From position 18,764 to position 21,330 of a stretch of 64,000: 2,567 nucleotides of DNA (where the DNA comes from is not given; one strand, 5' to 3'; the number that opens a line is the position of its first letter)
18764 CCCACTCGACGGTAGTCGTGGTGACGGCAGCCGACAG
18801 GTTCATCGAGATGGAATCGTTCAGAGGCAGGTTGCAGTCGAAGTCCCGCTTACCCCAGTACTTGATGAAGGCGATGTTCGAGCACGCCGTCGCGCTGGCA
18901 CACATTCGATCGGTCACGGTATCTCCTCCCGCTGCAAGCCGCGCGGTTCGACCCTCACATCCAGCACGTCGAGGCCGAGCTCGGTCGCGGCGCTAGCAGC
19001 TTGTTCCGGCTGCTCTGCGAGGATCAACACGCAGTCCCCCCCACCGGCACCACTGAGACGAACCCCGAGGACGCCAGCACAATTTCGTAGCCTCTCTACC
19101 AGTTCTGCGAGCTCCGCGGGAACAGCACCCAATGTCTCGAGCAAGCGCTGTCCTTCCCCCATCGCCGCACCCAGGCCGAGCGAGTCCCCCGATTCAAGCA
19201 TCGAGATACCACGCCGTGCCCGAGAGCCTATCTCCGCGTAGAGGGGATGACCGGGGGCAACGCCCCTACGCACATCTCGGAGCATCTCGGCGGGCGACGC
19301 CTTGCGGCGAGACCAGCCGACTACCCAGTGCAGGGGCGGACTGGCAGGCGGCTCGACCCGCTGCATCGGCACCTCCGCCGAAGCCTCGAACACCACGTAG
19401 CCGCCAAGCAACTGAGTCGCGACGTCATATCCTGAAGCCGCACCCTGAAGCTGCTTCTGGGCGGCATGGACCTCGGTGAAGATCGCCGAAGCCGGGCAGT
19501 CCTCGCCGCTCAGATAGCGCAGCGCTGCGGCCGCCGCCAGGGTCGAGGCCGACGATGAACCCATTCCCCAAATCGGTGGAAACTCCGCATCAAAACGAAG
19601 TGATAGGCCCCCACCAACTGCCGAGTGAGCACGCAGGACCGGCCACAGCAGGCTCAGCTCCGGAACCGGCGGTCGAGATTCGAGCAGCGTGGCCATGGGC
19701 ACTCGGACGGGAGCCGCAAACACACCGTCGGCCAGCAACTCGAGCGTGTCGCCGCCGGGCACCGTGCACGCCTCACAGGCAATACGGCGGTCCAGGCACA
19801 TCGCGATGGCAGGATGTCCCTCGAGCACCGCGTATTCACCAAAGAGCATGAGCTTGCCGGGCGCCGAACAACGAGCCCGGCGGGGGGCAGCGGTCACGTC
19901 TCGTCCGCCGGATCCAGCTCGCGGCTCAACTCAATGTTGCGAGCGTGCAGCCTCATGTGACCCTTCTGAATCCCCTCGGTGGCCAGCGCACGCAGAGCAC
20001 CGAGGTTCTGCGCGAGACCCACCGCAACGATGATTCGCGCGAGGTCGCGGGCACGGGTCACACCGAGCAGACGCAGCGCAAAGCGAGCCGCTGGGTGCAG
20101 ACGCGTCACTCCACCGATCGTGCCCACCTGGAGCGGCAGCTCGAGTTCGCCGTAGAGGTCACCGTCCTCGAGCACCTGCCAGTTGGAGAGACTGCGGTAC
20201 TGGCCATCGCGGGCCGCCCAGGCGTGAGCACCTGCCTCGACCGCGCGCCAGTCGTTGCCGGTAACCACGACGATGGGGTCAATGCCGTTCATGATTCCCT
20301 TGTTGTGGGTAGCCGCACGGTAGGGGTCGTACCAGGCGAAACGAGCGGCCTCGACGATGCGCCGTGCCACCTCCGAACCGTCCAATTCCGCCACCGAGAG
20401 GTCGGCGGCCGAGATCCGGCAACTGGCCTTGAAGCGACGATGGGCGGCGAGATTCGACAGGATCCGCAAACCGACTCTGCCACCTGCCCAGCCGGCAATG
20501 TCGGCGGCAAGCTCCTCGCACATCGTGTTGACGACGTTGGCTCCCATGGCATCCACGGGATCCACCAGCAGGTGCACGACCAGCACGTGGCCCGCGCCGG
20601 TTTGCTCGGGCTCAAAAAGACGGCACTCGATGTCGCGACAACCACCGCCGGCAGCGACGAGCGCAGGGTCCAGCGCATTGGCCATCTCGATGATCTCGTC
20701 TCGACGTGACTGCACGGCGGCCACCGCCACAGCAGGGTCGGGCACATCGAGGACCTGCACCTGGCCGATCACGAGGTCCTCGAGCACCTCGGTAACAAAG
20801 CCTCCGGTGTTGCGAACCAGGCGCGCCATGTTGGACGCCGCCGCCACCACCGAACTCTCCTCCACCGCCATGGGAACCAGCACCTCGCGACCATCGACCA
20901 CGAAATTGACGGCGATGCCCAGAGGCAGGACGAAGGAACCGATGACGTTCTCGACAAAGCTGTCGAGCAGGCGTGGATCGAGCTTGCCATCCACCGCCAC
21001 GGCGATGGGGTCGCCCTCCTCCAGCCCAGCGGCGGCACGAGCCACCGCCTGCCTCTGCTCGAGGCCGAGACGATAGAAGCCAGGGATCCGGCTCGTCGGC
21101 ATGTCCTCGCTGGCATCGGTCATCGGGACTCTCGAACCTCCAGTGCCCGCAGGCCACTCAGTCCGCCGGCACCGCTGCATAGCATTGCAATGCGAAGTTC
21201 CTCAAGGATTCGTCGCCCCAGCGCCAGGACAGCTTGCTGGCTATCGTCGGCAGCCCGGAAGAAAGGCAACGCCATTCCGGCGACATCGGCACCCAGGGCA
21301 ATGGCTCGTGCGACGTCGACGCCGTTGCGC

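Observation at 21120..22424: PilZ-like domain fused to type-2 IPP isomerase: possible second-messenger control of isoprenoid synthesis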

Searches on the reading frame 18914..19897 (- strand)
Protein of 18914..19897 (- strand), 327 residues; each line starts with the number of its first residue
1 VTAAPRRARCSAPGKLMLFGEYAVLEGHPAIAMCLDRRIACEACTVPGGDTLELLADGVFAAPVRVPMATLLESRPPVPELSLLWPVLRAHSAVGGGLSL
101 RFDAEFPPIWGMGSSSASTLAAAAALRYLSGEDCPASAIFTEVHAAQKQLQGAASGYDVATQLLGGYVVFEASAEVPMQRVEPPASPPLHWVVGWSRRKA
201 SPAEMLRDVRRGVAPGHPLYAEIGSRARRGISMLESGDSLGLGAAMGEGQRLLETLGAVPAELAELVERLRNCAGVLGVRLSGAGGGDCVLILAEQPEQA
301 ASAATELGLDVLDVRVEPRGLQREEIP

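Call 15: search_protein_families(library=ncbifam, proteins=[window:18914-19897:-], max_evalue=0.00001)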
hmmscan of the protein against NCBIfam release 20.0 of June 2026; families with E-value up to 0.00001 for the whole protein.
window:18914-19897:- (327 aa): 7 families
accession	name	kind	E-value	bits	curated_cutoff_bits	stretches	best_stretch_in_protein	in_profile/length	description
TIGR00549.1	mevalon_kin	equivalog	7.8e-32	110.8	163.05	1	12-293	1-276/276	mevalonate kinase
NF003036.0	PRK03926.1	equivalog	1.6e-29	102.9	403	1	9-321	3-296/302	mevalonate kinase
TIGR01220.1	Pmev_kin_Gr_pos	equivalog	1.2e-14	54.1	165.7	0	110-172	117-179/358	phosphomevalonate kinase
NF040957.1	Arch_PMK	equivalog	2.3e-11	43.8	500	0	111-167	93-150/316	phosphomevalonate kinase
NF002288.1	PRK01212.1-4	equivalog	3.6e-08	32.8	194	1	94-185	73-164/303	homoserine kinase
TIGR00131.1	gal_kin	equivalog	5.1e-07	28.9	226.65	0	225-295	280-351/388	galactokinase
NF040656.1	GHMP_GYDIA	hypoth_equivalog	7.4e-06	25.4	225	0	11-33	3-25/299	GYDIA family GHMP kinase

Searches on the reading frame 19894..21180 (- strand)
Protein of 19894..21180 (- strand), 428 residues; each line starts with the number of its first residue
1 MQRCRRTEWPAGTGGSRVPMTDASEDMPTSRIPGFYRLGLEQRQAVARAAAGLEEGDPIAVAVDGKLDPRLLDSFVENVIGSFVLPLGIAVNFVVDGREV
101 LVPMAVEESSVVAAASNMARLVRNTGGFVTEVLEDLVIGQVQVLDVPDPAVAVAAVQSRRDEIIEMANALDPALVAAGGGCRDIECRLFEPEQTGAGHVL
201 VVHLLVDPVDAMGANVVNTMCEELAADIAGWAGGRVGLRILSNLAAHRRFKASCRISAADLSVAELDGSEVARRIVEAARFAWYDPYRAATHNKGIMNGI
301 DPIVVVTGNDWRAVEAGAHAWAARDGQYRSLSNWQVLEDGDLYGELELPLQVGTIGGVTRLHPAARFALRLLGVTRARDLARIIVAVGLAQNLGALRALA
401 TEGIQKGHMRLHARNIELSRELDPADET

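Call 15: search_protein_families(library=ncbifam, proteins=[window:19894-21180:-], max_evalue=0.00001)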
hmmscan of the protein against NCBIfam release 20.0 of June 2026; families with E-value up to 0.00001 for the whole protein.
window:19894-21180:- (428 aa): 3 families
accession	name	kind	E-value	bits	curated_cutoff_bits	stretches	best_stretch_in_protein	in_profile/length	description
TIGR00532.1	HMG_CoA_R_NAD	equivalog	1.5e-119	399.8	259.95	1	24-413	16-395/395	hydroxymethylglutaryl-CoA reductase, degradative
TIGR00533.1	HMG_CoA_R_NADP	equivalog_domain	1.1e-18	67.4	441.8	2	71-223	58-205/402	hydroxymethylglutaryl-CoA reductase (NADPH)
TIGR00920.1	2A060605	subfamily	3.2e-14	52.1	778.35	1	73-151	522-599/887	hydroxymethylglutaryl-CoA reductase (NADPH)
